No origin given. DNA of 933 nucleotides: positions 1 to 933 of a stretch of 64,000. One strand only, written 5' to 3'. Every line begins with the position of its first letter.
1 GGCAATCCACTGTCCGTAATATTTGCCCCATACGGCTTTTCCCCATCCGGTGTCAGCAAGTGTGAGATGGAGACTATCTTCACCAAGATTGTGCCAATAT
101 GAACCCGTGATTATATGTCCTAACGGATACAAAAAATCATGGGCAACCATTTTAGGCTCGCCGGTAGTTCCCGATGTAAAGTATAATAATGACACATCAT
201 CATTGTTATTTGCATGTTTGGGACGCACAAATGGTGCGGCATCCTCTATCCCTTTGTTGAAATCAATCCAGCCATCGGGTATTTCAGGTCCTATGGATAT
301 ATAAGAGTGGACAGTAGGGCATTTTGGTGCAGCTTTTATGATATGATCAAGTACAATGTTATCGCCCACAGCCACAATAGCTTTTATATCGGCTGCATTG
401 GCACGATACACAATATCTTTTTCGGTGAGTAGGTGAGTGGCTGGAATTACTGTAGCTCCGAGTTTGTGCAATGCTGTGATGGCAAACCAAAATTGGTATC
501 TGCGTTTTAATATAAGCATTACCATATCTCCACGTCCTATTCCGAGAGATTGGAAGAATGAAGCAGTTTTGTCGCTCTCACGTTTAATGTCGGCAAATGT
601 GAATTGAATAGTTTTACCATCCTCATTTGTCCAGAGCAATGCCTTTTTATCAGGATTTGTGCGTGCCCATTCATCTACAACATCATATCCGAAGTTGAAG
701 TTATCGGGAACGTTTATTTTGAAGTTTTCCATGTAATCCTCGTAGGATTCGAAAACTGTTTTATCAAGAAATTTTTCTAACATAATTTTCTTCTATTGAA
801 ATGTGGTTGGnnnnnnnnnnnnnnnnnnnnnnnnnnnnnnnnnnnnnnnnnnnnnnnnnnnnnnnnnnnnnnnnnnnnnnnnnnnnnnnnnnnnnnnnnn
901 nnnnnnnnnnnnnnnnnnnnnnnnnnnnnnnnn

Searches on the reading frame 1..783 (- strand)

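Call 9: search_protein_families(library=pfam, proteins=[window:1-783:-], max_evalue=0.001)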
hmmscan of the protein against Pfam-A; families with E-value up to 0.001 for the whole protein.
window:1-783:- (261 aa): 1 family
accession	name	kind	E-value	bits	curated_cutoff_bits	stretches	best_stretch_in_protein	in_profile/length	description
PF00501.34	AMP-binding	-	2.3e-31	109.4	29.9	1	37-217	2-184/384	AMP-binding enzyme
